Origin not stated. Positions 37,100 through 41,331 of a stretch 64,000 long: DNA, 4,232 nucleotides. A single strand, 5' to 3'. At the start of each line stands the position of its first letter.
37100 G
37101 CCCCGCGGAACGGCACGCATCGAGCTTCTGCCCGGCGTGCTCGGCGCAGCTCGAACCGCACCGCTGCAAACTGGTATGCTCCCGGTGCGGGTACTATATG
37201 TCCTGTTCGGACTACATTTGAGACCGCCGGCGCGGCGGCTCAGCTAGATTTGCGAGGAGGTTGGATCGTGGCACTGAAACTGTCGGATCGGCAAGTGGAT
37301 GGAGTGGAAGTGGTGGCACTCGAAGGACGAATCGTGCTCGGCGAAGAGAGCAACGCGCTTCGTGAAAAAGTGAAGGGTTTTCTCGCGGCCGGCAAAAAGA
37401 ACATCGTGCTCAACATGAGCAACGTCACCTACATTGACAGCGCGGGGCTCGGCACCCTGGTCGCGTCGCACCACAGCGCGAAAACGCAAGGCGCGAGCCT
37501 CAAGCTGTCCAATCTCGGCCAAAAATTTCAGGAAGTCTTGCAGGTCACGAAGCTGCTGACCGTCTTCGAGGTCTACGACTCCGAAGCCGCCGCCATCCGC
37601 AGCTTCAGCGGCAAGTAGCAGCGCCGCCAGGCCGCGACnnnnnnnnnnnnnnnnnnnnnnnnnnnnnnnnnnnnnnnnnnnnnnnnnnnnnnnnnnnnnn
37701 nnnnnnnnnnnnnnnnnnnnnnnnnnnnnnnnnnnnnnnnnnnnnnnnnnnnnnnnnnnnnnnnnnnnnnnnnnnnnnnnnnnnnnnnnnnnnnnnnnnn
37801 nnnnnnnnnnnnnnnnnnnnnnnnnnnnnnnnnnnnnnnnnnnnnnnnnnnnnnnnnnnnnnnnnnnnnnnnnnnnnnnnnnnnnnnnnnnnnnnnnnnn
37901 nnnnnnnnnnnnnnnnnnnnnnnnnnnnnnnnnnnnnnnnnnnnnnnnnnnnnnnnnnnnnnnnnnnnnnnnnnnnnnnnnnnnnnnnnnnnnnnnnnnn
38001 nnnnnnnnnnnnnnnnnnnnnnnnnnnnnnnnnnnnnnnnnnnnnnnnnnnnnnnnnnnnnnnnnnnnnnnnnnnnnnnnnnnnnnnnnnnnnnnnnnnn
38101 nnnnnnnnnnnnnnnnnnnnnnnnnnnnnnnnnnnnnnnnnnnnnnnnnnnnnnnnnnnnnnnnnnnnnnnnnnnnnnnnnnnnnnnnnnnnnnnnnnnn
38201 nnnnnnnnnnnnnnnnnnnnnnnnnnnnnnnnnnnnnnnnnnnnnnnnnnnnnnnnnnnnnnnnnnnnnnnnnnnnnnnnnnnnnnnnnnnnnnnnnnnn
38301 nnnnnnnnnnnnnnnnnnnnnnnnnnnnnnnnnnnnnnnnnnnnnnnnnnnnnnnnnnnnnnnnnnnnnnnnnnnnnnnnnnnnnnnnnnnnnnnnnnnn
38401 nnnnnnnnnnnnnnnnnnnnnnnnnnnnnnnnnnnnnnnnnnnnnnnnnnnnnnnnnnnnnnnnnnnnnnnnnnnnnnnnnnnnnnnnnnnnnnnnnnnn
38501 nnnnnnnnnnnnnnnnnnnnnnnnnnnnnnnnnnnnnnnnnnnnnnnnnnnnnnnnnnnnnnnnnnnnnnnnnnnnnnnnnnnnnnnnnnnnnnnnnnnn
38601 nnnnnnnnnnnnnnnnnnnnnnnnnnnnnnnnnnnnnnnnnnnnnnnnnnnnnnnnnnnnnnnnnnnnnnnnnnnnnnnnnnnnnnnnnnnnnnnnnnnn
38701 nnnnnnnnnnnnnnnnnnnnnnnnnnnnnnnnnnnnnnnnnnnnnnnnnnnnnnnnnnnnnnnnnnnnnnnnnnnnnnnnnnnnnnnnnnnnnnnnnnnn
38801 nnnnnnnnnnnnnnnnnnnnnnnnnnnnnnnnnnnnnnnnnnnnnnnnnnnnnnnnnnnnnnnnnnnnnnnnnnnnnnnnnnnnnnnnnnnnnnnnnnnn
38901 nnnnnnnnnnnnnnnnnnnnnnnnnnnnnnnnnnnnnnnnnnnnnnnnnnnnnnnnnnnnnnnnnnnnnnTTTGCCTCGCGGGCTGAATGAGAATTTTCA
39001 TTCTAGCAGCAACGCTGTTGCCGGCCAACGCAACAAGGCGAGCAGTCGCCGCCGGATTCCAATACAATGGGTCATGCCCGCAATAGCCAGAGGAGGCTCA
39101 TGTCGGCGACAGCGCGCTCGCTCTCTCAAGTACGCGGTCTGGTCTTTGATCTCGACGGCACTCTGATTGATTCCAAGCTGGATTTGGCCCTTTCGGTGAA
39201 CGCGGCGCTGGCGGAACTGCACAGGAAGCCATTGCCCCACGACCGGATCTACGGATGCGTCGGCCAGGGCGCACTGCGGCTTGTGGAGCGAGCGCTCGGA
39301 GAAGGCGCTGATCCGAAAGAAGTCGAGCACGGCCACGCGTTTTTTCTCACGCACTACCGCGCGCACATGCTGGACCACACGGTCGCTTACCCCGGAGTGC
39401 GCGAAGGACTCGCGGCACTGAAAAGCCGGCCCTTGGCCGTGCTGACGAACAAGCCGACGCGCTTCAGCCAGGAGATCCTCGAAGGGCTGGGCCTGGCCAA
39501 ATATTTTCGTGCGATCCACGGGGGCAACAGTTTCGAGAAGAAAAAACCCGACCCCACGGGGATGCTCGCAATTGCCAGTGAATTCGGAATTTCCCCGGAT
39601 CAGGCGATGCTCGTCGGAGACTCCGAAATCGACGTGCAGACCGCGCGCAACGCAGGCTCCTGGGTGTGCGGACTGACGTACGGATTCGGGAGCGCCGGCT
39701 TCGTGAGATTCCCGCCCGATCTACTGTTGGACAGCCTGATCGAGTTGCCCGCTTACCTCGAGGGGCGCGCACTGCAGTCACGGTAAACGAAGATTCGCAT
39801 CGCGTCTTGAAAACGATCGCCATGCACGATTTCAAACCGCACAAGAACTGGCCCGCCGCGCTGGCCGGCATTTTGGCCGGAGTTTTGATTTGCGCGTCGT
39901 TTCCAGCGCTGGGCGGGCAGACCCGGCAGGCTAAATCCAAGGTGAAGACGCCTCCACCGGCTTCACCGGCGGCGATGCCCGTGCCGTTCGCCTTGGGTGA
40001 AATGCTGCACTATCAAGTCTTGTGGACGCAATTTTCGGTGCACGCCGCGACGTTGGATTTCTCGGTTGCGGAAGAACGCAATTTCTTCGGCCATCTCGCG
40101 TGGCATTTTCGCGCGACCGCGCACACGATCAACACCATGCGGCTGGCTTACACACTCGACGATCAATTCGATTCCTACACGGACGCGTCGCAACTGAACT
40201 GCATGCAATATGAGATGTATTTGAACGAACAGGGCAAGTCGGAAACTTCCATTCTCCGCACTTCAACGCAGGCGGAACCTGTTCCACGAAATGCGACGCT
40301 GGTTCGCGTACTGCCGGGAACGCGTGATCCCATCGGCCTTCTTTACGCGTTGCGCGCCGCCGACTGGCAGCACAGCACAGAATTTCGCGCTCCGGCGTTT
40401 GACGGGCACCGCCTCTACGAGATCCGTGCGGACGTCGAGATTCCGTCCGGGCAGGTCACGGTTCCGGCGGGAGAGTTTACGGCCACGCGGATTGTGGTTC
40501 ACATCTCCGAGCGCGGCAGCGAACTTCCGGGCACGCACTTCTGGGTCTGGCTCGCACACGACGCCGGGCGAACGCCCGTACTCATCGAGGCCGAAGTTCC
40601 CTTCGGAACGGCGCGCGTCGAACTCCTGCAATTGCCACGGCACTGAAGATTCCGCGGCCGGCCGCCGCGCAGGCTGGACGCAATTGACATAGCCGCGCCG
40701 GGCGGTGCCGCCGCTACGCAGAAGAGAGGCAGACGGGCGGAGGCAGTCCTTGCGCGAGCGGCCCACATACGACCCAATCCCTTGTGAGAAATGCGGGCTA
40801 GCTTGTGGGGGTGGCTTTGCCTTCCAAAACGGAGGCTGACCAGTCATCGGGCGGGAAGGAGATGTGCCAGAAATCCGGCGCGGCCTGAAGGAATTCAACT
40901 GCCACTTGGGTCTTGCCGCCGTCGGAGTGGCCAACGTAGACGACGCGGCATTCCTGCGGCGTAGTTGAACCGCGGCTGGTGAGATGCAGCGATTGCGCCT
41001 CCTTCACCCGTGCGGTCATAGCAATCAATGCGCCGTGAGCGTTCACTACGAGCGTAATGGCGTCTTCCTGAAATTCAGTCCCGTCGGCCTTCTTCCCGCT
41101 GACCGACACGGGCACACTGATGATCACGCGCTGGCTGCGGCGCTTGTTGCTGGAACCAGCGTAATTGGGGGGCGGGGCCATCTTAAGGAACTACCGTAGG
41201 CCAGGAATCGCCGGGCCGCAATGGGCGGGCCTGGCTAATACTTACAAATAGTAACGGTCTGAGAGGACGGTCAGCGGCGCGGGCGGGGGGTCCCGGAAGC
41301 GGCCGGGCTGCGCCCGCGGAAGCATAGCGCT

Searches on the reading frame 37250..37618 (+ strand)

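Call 70: search_protein_families(library=pfam, proteins=[window:37250-37618:+], max_evalue=0.001)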
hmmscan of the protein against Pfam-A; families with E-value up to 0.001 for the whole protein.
window:37250-37618:+ (122 aa): 2 families
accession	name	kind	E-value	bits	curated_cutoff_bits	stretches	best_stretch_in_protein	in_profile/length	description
PF01740.26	STAS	-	5.6e-17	61.9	22.6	1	14-115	5-106/106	STAS domain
PF13466.11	STAS_2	-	6.1e-12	46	29.2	1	24-100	3-77/80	STAS domain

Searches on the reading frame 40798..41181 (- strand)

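Call 41: search_protein_families(library=pfam, proteins=[window:40798-41181:-], max_evalue=0.01)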
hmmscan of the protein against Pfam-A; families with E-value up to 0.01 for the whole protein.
window:40798-41181:- (127 aa): 1 family
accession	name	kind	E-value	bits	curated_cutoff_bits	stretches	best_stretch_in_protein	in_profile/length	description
PF07238.19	PilZ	-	0.002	18.9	22.5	1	12-99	1-87/102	PilZ domain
